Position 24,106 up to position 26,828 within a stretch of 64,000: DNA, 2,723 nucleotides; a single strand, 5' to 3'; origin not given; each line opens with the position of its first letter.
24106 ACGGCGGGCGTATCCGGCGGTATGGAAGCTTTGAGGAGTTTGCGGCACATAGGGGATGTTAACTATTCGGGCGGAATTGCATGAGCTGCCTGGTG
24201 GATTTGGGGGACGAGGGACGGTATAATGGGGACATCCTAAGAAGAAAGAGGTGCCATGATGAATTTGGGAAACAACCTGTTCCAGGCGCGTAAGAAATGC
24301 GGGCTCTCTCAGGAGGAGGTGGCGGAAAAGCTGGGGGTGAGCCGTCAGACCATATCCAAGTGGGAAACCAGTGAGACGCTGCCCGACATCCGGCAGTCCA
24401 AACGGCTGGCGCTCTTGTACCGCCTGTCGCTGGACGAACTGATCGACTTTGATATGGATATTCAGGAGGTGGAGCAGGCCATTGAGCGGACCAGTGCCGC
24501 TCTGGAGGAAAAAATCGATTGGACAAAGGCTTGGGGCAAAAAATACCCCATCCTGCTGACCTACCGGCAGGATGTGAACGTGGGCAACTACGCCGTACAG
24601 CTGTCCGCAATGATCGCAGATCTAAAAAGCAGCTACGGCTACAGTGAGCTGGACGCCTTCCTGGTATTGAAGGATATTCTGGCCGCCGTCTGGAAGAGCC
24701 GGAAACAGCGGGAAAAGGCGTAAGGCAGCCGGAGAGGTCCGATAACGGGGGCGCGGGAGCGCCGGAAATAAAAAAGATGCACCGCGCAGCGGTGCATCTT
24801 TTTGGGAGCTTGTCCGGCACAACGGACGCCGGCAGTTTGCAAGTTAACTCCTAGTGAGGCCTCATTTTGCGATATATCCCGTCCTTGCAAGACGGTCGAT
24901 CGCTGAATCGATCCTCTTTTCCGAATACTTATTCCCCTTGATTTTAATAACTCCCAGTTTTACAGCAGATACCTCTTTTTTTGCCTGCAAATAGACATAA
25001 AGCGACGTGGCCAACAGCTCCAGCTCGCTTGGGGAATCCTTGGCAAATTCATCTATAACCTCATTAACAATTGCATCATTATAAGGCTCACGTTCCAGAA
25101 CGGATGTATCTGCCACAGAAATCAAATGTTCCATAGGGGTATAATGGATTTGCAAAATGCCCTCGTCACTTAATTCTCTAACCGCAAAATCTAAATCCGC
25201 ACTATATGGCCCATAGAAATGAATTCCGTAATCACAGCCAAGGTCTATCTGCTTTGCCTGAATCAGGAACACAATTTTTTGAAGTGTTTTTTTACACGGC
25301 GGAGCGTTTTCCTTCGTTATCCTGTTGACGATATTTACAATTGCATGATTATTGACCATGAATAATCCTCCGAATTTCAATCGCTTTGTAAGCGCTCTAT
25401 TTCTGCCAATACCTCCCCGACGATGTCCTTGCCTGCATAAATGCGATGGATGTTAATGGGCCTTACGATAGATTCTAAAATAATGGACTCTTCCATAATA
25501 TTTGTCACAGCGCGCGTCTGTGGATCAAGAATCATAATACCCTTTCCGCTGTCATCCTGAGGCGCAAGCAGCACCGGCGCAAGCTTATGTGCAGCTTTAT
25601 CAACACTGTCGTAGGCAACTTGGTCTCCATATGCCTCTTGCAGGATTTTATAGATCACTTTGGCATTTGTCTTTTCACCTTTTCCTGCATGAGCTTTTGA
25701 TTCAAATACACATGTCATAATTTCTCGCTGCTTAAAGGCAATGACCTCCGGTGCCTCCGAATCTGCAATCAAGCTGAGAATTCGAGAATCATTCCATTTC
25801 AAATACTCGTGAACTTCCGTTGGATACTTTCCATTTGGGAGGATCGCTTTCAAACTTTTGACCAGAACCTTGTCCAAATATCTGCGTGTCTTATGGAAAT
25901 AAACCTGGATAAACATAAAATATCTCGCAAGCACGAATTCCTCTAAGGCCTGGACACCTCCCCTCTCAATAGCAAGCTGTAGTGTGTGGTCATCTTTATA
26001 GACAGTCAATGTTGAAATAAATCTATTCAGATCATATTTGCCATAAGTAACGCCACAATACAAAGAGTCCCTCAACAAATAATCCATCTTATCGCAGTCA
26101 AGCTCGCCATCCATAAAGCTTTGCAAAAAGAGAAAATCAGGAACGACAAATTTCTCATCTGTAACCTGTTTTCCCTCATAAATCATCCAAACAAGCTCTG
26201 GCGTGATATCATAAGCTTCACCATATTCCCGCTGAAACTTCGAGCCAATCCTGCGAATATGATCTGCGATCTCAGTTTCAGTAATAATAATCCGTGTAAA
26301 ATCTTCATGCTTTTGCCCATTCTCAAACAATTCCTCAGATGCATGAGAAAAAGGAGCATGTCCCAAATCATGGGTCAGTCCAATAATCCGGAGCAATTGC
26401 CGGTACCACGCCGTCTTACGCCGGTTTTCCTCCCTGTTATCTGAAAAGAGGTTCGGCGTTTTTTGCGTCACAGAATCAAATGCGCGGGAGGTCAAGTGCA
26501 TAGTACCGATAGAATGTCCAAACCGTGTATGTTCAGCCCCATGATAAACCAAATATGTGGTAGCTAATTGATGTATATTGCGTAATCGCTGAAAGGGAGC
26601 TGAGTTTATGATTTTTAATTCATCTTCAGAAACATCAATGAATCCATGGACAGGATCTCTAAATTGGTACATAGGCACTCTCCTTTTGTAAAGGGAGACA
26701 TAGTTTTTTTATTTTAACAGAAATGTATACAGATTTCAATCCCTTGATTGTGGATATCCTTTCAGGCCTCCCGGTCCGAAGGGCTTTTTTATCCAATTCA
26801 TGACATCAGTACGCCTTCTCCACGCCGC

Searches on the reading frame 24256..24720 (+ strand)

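Call 70: search_protein_families(library=pfam, proteins=[window:24256-24720:+], max_evalue=0.00001)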
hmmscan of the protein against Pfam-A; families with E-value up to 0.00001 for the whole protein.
window:24256-24720:+ (155 aa): 4 families
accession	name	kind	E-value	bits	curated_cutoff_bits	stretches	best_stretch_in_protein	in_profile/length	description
PF01381.28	HTH_3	-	2.4e-17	63.2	23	1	10-62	3-55/55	Helix-turn-helix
PF13560.12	HTH_31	-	3.2e-12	47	27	1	4-62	2-61/64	Helix-turn-helix domain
PF12844.13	HTH_19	-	8e-09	35.7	30.2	1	5-63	1-59/64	Helix-turn-helix domain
PF13384.12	HTH_23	-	9e-06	25.8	24.6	0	12-36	14-37/50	Homeodomain-like domain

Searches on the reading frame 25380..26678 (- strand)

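Call 70: search_protein_families(library=pfam, proteins=[window:25380-26678:-], max_evalue=0.00001)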
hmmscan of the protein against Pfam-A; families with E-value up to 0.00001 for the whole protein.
window:25380-26678:- (433 aa): 2 families
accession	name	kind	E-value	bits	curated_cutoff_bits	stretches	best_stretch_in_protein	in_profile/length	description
PF19276.4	HD_assoc_2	-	9.3e-10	38.7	23.1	1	216-309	2-90/222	HD associated region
PF01966.28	HD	-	1.4e-06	29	22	1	52-139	1-73/116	HD domain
